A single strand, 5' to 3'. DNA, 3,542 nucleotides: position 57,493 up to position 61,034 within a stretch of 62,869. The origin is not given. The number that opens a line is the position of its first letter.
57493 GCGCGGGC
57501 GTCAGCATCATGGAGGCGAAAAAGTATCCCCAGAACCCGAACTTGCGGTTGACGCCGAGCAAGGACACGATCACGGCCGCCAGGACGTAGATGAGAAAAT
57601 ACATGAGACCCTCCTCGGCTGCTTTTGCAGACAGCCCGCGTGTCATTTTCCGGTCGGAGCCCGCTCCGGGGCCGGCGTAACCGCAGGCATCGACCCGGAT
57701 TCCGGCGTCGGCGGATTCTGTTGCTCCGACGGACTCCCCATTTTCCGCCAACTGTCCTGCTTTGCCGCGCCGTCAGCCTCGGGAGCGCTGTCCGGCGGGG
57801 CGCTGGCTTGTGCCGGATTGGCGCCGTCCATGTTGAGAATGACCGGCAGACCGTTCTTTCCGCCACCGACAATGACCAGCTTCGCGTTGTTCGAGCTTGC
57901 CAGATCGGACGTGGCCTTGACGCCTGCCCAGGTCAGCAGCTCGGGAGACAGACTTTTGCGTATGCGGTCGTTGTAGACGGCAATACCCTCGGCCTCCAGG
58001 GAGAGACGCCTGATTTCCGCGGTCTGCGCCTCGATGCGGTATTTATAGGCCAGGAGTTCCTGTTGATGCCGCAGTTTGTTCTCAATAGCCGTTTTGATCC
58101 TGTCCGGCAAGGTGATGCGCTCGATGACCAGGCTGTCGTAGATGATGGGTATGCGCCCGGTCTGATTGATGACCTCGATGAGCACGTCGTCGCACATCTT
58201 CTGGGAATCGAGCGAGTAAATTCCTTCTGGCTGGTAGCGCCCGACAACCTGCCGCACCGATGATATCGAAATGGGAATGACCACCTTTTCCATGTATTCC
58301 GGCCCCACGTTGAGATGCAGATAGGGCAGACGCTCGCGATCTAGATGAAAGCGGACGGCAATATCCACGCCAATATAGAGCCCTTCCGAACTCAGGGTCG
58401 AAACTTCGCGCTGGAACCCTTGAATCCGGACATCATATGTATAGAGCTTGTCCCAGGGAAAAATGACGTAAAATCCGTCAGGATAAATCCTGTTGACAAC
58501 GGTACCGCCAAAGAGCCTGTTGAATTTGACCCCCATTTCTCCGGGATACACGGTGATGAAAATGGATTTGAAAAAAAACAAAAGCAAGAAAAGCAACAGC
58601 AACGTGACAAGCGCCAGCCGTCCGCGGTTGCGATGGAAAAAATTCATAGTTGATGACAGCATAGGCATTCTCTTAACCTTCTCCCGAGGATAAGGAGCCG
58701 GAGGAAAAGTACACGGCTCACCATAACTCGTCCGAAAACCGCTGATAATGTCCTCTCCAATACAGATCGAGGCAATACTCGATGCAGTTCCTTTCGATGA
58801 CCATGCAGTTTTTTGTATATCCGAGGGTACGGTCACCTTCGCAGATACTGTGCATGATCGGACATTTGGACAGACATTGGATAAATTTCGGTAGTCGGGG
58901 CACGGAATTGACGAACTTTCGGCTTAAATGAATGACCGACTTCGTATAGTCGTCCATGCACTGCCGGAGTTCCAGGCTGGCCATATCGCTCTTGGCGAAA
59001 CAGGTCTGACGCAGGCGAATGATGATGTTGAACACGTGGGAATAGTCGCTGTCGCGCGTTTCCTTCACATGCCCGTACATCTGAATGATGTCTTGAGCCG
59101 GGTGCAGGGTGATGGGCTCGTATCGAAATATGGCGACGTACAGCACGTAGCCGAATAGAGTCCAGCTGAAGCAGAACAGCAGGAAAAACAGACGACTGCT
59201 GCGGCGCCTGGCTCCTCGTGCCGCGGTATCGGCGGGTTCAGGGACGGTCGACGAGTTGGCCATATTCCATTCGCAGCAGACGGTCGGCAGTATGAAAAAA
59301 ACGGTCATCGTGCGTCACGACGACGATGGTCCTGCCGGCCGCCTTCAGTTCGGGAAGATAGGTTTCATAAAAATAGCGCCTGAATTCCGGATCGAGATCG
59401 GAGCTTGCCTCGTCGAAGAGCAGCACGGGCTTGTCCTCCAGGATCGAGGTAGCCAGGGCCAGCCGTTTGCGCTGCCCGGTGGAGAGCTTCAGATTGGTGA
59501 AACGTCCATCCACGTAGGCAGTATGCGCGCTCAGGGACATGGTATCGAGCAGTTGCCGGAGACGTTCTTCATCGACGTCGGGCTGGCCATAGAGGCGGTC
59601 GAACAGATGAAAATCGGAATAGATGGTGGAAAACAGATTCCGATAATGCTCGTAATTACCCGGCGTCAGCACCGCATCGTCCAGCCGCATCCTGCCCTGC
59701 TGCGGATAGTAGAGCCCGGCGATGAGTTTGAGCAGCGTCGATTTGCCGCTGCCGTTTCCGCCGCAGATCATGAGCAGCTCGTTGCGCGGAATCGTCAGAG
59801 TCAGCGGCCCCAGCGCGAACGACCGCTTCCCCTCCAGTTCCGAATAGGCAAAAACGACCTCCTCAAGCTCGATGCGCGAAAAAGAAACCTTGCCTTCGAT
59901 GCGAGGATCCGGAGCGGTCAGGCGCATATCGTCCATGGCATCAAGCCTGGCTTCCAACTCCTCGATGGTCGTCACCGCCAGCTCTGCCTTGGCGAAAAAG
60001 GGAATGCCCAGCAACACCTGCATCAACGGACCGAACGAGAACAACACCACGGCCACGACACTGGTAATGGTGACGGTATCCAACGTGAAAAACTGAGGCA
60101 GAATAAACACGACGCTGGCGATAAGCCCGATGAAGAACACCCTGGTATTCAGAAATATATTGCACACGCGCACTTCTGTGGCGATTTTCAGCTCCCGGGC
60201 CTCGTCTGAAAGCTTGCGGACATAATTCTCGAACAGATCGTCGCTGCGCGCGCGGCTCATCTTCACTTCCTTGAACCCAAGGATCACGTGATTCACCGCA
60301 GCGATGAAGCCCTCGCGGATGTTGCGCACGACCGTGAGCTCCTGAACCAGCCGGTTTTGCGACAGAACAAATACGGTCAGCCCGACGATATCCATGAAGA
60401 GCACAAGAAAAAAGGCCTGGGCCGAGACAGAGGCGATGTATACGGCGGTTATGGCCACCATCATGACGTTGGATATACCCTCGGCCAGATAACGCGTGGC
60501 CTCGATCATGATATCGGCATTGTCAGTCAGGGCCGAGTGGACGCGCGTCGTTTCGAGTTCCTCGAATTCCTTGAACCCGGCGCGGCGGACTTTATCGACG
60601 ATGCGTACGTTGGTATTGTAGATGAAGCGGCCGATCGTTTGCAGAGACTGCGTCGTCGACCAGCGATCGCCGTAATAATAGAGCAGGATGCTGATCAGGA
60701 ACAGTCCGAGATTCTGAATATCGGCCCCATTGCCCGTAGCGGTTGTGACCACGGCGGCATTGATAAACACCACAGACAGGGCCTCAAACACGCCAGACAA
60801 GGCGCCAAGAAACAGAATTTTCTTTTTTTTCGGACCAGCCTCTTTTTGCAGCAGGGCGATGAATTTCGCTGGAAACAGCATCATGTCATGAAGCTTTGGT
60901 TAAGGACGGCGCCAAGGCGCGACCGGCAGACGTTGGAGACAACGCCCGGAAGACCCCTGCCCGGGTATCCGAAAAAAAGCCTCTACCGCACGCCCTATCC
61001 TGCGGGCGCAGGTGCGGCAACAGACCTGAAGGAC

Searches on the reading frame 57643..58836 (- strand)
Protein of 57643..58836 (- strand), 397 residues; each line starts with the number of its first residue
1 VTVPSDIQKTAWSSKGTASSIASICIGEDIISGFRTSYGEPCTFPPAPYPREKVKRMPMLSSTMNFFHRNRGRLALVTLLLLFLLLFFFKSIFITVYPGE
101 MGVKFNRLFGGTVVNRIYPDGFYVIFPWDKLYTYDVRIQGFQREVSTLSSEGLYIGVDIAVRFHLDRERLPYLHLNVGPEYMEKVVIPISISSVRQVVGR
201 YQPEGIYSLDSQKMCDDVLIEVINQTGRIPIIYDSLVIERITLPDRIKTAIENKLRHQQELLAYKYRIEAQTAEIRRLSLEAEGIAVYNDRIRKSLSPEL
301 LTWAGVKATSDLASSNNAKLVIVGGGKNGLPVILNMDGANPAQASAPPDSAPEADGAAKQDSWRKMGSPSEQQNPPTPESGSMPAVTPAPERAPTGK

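Call 75: search_protein_families(library=pfam, proteins=[window:57643-58836:-], max_evalue=0.00001)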
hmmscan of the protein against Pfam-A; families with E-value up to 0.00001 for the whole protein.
window:57643-58836:- (397 aa): 1 family
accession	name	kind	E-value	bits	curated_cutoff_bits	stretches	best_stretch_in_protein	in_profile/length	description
PF01145.31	Band_7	-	5.4e-21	75.9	23.6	1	95-271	2-175/176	SPFH domain / Band 7 family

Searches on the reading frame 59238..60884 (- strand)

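Call 75: search_protein_families(library=pfam, proteins=[window:59238-60884:-], max_evalue=0.00001)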
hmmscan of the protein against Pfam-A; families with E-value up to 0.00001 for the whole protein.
window:59238-60884:- (548 aa): 3 families
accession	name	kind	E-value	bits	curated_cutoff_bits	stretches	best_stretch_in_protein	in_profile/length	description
PF00005.33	ABC_tran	-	7.6e-27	95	25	1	360-494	3-136/137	ABC transporter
PF13304.12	AAA_21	-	5.8e-12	46.7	27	1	433-527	206-300/304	AAA domain, putative AbiEii toxin, Type IV TA system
PF02463.25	SMC_N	-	4.7e-08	33.2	40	0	443-541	124-213/220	RecF/RecN/SMC N terminal domain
